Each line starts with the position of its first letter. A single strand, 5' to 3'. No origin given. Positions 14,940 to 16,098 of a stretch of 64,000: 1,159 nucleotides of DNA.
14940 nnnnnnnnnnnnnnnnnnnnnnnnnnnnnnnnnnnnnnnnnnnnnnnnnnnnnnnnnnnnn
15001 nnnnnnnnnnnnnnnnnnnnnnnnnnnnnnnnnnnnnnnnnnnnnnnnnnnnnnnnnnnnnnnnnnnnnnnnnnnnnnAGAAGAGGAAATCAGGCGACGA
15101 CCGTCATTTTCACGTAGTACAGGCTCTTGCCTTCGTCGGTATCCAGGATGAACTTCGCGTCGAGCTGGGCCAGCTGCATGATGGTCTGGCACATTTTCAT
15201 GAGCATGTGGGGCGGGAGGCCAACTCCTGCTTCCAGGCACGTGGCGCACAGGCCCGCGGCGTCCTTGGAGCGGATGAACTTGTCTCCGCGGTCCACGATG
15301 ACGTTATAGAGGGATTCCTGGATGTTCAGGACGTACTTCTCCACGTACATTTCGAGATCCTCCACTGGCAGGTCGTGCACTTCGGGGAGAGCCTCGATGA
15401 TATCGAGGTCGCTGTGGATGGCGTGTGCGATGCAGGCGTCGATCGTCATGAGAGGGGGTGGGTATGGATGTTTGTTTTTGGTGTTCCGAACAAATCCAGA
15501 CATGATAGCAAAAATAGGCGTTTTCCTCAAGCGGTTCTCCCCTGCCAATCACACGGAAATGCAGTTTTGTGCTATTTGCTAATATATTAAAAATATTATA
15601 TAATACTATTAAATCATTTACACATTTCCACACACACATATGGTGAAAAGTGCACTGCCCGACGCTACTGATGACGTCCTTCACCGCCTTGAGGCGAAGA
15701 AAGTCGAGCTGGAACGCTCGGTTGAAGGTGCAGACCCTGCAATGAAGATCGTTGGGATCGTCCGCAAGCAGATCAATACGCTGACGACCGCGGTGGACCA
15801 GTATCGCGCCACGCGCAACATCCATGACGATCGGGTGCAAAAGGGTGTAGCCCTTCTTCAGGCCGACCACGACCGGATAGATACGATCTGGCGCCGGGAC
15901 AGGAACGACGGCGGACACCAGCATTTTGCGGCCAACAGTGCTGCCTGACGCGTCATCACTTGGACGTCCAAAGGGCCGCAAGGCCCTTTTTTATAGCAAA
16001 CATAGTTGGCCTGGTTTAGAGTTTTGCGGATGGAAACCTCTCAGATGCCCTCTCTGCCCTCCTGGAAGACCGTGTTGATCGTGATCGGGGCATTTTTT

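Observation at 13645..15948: Orphan three-gene island after the ribosomal operons, encoding a cytoplasmic protein with a caspase/legumain-like catalytic dyad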

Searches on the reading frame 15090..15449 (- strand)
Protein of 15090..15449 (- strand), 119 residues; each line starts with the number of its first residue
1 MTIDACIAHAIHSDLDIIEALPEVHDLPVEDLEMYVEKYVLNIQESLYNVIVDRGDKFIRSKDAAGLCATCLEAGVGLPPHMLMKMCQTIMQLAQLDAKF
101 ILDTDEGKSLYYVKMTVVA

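Call 54: search_solved_structures(query=A3, max_evalue=10, show_alignments=1)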
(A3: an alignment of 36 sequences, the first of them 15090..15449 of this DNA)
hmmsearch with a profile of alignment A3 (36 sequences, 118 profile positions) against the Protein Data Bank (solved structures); distinct sequences matched with E-value up to 10: 1.
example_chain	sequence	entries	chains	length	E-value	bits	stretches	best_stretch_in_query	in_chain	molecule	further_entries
3d4i_A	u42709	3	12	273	0.12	15.8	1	11-96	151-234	Sts-2 protein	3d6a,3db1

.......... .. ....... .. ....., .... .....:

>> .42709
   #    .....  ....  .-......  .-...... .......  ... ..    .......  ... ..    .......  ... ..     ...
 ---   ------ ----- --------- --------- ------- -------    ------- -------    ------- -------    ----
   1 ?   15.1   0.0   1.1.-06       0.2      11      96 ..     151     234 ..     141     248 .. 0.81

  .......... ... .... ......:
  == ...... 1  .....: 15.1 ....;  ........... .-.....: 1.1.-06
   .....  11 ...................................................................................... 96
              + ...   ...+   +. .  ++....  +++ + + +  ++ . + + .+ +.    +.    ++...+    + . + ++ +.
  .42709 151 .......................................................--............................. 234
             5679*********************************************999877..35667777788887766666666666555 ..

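Call 59: predict_structure(alignment_id=A3)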
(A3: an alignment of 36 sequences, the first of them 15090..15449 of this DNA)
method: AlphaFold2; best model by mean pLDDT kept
length: 119 residues; sequences in the alignment: 36
mean_pLDDT: 84.6   pTM: 0.71
mean pLDDT of the five models: 84.6, 79.1, 75.4, 59.3, 50.4
residues with pLDDT >= 90: 47; 70-90: 57; 50-70: 15; < 50: 0
segments of 3 or more residues with pLDDT < 50: none
pLDDT, mean of each block of 10 residues (from residue 1): 85 88 83 90 93 86 90 91 93 74 73 67
secondary structure, 60 per line:
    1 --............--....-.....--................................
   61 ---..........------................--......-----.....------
elements in order: H3-14 H17-20 H22-26 H29-60 H64-73 H80-95 E98-103 E109-113

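Call 63: fold_search(model_id=the predicted structure, library=pdb)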
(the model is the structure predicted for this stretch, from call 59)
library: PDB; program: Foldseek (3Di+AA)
matches with E <= 10: 49; with E <= 0.001: 0
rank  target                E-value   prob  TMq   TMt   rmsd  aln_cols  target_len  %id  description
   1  9evs_1r               1.5e+00  0.33  0.32  0.41  10.2        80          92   21  Structure of the flowering plant mitoribosome with P-site tRNA (released 2025-09-03)
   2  5nkx_A                2.3e+00  0.09  0.23  0.24  10.3       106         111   13  HRSV M2-1 core domain, P3221 crystal form (released 2018-01-03)
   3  8gtj_C                3.2e+00  0.06  0.23  0.11  13.6       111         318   10  Crystal structure of IpaH7.8-LRR and GSDMB isoform-4 complex (released 2023-04-12)
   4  2mx8_MODEL_1_A        3.6e+00  0.05  0.21  0.19  12.8       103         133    8  NMR structure of N-terminal domain from A. ventricosus minor ampullate spidroin (MiSp) at pH 7.2 (released 2015-08-19)
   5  3fse_A                4.0e+00  0.05  0.21  0.10  14.8       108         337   14  Crystal structure of a two-domain protein containing dj-1/thij/pfpi-like and ferritin-like domains (ava_4496) from ana (released 2009-02-03)
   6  9cu8_A                4.3e+00  0.07  0.26  0.28   7.9        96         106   14  Crystal Structure of TNFR2 TNFR2_mb1 Complex (released 2024-12-04)
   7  7bhc_A                4.5e+00  0.03  0.17  0.11  12.8       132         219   14  Escherichia coli YtfE E125L (released 2021-04-21)
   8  1rj1                  4.7e+00  0.08  0.27  0.24   9.2       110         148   12  Crystal Structure of a Cell Wall Invertase Inhibitor from Tobacco (released 2004-02-03)
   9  6xvi_D                4.7e+00  0.03  0.18  0.07  14.7       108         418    9  Crystal structure of Megabody Mb-Nb207-c7HopQ_A12 (released 2021-01-13)
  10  5iz2_A                5.0e+00  0.02  0.18  0.18  10.0       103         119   16  Crystal structure of the N. clavipes spidroin NTD at pH 6.5 (released 2016-07-27)
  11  5fnp_B                5.0e+00  0.02  0.17  0.11  12.9       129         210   14  High resolution Zn containing Iron sulfur cluster repair protein YtfE (released 2016-04-27)
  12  4c3b_C                5.6e+00  0.04  0.20  0.15  11.3        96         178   14  HRSV M2-1, P21 crystal form (released 2014-01-22)
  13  9q6a_B                5.9e+00  0.05  0.28  0.18  20.3       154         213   14  Crystal structure of octameric COMMD-like protein MBK5214510 from Flavobacteriaceae bacterium (released 2025-10-01)
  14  2px6_A                6.3e+00  0.08  0.24  0.13  12.1        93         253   12  Crystal structure of the thioesterase domain of human fatty acid synthase inhibited by Orlistat (released 2007-07-10)
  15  8gyz_A                6.3e+00  0.03  0.24  0.15  15.6       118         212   11  Crystal structure of transcription factor TGA7 from Arabidopsis (released 2022-11-30)
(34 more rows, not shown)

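Call 91: search_protein_families(library=pfam, alignment_id=A3, max_evalue=1)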
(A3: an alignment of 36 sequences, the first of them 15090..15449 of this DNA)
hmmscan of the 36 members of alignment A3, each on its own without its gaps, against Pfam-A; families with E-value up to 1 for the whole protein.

A. member 1, window:15090-15449:- (119 aa): 0 families

B. families by the number of members that match (of 36 scanned): 6 families
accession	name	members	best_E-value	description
PF11006.13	DUF2845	1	0.017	Protein of unknown function (DUF2845)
PF25212.1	HVO_A0114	1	0.073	HVO_A0114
PF12411.13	Choline_sulf_C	1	0.17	Choline sulfatase enzyme C terminal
PF02984.24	Cyclin_C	1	0.19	Cyclin, C-terminal domain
PF00064.24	Neur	1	0.19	Neuraminidase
PF01761.26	DHQ_synthase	1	0.22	3-dehydroquinate synthase N-terminal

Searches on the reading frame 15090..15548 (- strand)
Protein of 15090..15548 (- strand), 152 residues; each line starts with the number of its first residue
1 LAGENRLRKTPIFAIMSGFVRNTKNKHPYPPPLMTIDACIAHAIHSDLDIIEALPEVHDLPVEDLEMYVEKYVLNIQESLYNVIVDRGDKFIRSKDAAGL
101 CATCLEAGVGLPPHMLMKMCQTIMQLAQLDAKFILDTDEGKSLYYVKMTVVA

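Call 3: search_protein_families(library=pfam, proteins=[window:15090-15548:-], max_evalue=1)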
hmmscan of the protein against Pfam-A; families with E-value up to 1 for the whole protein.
window:15090-15548:- (152 aa): 0 families

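Call 4: search_protein_families(library=ncbifam, proteins=[window:15090-15548:-], max_evalue=1)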
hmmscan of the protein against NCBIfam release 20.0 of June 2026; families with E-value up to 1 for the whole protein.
window:15090-15548:- (152 aa): 0 families

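Call 9: search_protein_families(library=padloc, proteins=[window:15090-15548:-], max_evalue=1)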
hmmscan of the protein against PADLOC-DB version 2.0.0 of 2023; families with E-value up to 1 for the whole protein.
window:15090-15548:- (152 aa): 0 families

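Call 10: search_protein_families(library=phrogs, proteins=[window:15090-15548:-], max_evalue=1)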
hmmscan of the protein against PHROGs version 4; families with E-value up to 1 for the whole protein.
window:15090-15548:- (152 aa): 1 family
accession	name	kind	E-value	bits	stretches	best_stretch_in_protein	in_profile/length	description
phrog_9161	-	unknown function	0.24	12.7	1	90-116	35-61/93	-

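Call 32: find_homologous_proteins(query=window:15090-15548:-, max_evalue=0.01)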
Query window:15090-15548:- (152 aa): 404 proteins with E <= 0.01 among 414 candidates; the best 120 are listed.
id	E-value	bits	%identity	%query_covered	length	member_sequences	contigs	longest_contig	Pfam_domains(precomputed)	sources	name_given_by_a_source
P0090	3.3e-67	243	92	78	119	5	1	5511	-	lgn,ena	-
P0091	2.9e-63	230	87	77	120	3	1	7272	-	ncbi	-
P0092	1.7e-62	228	87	77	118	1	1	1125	-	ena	-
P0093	1.3e-61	225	85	77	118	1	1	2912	-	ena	-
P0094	3.3e-61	224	85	77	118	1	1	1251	-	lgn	-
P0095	1.1e-60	222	85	77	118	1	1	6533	-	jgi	jgi:hypothetical protein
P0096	5.1e-60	220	83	77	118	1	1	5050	-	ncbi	-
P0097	7.5e-60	219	85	77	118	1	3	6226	-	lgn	-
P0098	1.2e-59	219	79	77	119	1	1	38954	-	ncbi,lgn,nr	ncbi:MAG: hypothetical protein JWM56_887 [Candidatus Peribacteria bacterium]|nr:hypothetical protein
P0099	1.4e-59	218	81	77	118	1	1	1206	-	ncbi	-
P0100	1.5e-59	218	84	77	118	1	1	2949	-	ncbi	-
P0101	1.9e-59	218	81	78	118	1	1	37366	-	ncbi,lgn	-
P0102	2.1e-59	218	82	77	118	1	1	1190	-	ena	-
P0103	2.4e-59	218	82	76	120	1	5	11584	-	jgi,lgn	jgi:hypothetical protein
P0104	3.0e-59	217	80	78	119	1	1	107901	-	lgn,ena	-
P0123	4.6e-57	210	75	77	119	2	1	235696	-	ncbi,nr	ncbi:MAG: hypothetical protein Q7R81_02490 [Candidatus Peregrinibacteria bacterium]|nr:hypothetical 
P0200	5.1e-52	194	74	77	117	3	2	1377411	-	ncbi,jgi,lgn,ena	ncbi:MAG: hypothetical protein WCV62_06640 [Candidatus Peribacteraceae bacterium]|jgi:hypothetical p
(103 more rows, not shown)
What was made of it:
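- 15090..15449 (-): 119-aa core gene of the Peribacteria/Peregrinibacteria group, function unknown. It is not a dedicated partner of the protease. 404 homologues, the best 120 at 61-92% identity (call 32).
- Checked: The 119-aa protein has 404 (call 32).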

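Call 37: find_encoding_contigs(protein=P0098, flank=8000, max_places=2)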
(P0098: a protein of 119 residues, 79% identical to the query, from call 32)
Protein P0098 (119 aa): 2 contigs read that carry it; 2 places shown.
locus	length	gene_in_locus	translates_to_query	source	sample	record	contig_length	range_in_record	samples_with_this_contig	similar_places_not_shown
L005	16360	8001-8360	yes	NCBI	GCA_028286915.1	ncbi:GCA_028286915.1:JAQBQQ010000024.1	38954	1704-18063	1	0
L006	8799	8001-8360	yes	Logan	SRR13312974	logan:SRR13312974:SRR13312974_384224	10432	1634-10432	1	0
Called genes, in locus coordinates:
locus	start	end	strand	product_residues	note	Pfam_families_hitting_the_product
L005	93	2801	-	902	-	PF00690:Cation_ATPase_N, PF00122:E1-E2_ATPase, PF00702:Hydrolase, PF13246:Cation_ATPase, PF08282:Hydrolase_3 (faint), PF00689:Cation_ATPase_C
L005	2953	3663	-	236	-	PF00535:Glycos_transf_2, PF13641:Glyco_tranf_2_3, PF13632:Glyco_trans_2_3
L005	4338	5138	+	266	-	PF02673:BacA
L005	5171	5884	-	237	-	PF04493:Endonuclease_5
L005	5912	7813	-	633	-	PF13424:TPR_12, PF00515:TPR_1 (weak), PF07719:TPR_2 (weak), PF13374:TPR_10 (weak), PF13414:TPR_11 (weak), PF13424:TPR_12, PF13432:TPR_16, PF14559:TPR_19, +15 more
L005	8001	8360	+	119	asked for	-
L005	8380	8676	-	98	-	-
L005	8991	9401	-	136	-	PF00380:Ribosomal_S9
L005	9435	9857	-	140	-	PF00572:Ribosomal_L13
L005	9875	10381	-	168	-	PF01196:Ribosomal_L17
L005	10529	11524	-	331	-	PF01193:RNA_pol_L, PF01000:RNA_pol_A_bac, PF03118:RNA_pol_A_CTD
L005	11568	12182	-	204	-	PF00163:Ribosomal_S4, PF01479:S4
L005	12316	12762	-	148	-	PF00411:Ribosomal_S11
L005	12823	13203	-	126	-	PF00416:Ribosomal_S13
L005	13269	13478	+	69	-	-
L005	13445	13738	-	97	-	PF01176:eIF-1a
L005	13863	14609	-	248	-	PF00557:Peptidase_M24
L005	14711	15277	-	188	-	PF00406:ADK, PF13207:AAA_17, PF13671:AAA_33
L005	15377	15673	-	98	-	-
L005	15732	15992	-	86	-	-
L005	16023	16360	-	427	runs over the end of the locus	PF00344:SecY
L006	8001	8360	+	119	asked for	-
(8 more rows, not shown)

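Call 38: find_encoding_contigs(protein=P0123, flank=8000, max_places=2)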
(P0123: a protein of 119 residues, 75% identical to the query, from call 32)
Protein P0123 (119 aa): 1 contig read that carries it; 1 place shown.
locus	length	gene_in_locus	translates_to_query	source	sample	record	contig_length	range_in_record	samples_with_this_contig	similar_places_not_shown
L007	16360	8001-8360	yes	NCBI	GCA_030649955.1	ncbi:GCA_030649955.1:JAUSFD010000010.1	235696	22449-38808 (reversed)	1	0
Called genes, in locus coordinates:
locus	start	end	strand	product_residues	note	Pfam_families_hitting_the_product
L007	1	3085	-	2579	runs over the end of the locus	-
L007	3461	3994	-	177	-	PF04542:Sigma70_r2, PF08281:Sigma70_r4_2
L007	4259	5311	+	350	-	PF01551:Peptidase_M23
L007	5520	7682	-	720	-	-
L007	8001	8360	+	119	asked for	-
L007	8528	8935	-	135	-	PF00380:Ribosomal_S9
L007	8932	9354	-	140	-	PF00572:Ribosomal_L13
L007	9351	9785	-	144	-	PF01196:Ribosomal_L17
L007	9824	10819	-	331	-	PF01193:RNA_pol_L, PF01000:RNA_pol_A_bac, PF03118:RNA_pol_A_CTD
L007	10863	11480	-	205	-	PF00163:Ribosomal_S4, PF01479:S4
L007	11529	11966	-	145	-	PF00411:Ribosomal_S11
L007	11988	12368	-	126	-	PF00416:Ribosomal_S13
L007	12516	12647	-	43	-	PF00444:Ribosomal_L36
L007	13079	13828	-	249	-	PF00557:Peptidase_M24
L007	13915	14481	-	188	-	PF00406:ADK, PF13207:AAA_17, PF13238:AAA_18 (weak), PF13671:AAA_33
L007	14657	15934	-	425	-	PF00344:SecY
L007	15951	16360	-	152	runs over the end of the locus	PF00828:Ribosomal_L27A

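Call 39: find_encoding_contigs(protein=P0200, flank=8000, max_places=2)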
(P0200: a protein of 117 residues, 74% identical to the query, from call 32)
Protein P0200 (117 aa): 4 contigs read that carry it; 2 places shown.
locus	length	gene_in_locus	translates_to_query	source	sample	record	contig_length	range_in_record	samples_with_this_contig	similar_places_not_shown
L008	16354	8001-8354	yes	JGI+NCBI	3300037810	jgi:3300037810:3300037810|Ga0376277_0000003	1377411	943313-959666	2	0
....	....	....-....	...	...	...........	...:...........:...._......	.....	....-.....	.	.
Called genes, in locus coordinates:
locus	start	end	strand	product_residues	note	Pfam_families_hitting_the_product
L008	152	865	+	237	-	PF00121:TIM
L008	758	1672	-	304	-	-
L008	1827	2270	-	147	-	PF07963:N_methyl (weak)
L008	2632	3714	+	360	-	PF02481:DNA_processg_A, PF17782:WHD_DprA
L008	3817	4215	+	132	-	-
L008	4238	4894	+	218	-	PF04203:Sortase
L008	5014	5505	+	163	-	PF07963:N_methyl (weak)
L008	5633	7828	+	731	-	PF00395:SLH (faint)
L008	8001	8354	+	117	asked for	-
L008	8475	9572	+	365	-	PF13385:Laminin_G_3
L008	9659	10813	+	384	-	PF13385:Laminin_G_3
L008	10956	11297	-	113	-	-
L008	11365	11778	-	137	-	PF00380:Ribosomal_S9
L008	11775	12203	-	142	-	PF00572:Ribosomal_L13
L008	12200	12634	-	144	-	PF01196:Ribosomal_L17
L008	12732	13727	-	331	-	PF01193:RNA_pol_L, PF01000:RNA_pol_A_bac, PF03118:RNA_pol_A_CTD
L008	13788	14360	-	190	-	PF00163:Ribosomal_S4, PF01479:S4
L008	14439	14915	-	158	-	PF00411:Ribosomal_S11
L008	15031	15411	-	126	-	PF00416:Ribosomal_S13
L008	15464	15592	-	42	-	PF00444:Ribosomal_L36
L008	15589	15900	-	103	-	PF01176:eIF-1a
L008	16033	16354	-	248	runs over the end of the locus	PF00557:Peptidase_M24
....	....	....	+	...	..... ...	-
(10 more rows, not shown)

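Call 78: find_encoding_contigs(protein=P0090, flank=8000, max_places=3)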
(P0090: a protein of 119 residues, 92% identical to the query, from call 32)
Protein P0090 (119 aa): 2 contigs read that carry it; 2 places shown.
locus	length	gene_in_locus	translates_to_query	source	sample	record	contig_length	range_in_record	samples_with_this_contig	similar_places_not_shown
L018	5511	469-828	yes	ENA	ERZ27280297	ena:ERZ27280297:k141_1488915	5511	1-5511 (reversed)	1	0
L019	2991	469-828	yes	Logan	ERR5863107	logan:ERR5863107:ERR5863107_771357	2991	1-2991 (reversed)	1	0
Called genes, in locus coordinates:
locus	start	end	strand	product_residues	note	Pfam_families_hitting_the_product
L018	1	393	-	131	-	?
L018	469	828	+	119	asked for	-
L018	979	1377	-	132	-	PF00380:Ribosomal_S9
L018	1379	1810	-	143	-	PF00572:Ribosomal_L13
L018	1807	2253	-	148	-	PF01196:Ribosomal_L17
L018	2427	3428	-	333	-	PF01193:RNA_pol_L, PF01000:RNA_pol_A_bac, PF03118:RNA_pol_A_CTD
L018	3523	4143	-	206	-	PF00163:Ribosomal_S4, PF01479:S4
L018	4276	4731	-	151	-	PF00411:Ribosomal_S11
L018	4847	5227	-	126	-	PF00416:Ribosomal_S13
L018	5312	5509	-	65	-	?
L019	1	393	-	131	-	?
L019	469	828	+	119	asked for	-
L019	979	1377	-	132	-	PF00380:Ribosomal_S9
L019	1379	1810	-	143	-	PF00572:Ribosomal_L13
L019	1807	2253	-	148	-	PF01196:Ribosomal_L17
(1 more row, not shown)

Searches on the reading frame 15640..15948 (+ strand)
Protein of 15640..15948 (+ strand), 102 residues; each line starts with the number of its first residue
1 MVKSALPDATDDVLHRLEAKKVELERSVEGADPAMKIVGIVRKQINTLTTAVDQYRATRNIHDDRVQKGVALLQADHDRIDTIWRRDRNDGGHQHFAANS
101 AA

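Call 3: search_protein_families(library=pfam, proteins=[window:15640-15948:+], max_evalue=1)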
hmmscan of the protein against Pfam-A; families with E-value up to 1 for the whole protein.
window:15640-15948:+ (102 aa): 2 families
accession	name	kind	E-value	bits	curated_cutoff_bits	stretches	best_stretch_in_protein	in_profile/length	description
PF13406.11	SLT_2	-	0.0065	16.2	24.3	1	16-84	15-81/292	Transglycosylase SLT domain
PF02732.21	ERCC4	-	0.14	12.5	24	1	15-91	66-133/140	ERCC4 domain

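Call 4: search_protein_families(library=ncbifam, proteins=[window:15640-15948:+], max_evalue=1)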
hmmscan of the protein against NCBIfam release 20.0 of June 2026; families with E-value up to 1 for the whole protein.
window:15640-15948:+ (102 aa): 2 families
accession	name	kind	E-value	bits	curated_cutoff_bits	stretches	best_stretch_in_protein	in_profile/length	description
TIGR02282.1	MltB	equivalog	0.0074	15.5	281.4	1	15-85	9-77/290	lytic murein transglycosylase B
TIGR01280.1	xseB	equivalog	0.065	13.3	35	1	12-48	11-47/57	exodeoxyribonuclease VII small subunit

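Call 9: search_protein_families(library=padloc, proteins=[window:15640-15948:+], max_evalue=1)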
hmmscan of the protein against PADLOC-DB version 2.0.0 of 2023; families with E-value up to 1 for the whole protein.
window:15640-15948:+ (102 aa): 0 families

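Call 10: search_protein_families(library=phrogs, proteins=[window:15640-15948:+], max_evalue=1)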
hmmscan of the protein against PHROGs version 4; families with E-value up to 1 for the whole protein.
window:15640-15948:+ (102 aa): 3 families
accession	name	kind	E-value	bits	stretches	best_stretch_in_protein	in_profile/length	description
phrog_1603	-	unknown function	0.014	16.5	1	28-57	17-46/54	-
phrog_36172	-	unknown function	0.035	14.5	1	9-86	65-146/296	-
phrog_37768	-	unknown function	0.14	13.4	1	4-53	15-65/106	-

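Call 33: find_homologous_proteins(query=window:15640-15948:+, max_evalue=0.01)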
Query window:15640-15948:+ (102 aa): 1 proteins with E <= 0.01 among 2 candidates.
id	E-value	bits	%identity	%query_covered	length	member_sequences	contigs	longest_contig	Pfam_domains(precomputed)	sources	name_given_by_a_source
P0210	2.0e-56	206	96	100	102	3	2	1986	-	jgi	jgi:membrane-bound lytic murein transglycosylase B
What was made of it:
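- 15640..15948 (+): 102-aa predicted helical protein, a true orphan found only in near-identical strains. One relative at 96% identity (call 33).
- The 102-aa gene has no homologues beyond near-identical strains (call 33).
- Tried and rejected: 'Lytic murein transglycosylase B' rests on a hit of 15.5 bits against a cut-off of 281.4 (calls 4, 33) and should be ignored.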

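Call 77: find_encoding_contigs(protein=P0210, flank=5000, max_places=3)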
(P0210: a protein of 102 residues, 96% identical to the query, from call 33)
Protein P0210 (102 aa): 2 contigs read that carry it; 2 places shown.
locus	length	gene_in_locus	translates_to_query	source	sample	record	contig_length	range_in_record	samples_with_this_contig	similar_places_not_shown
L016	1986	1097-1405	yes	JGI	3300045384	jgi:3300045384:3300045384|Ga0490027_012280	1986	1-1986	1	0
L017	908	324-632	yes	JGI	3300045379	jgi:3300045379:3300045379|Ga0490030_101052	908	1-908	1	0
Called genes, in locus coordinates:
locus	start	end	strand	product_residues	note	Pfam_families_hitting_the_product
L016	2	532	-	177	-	?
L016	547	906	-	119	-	-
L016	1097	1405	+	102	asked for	-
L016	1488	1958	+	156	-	-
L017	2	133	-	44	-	?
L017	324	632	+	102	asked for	-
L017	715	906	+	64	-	?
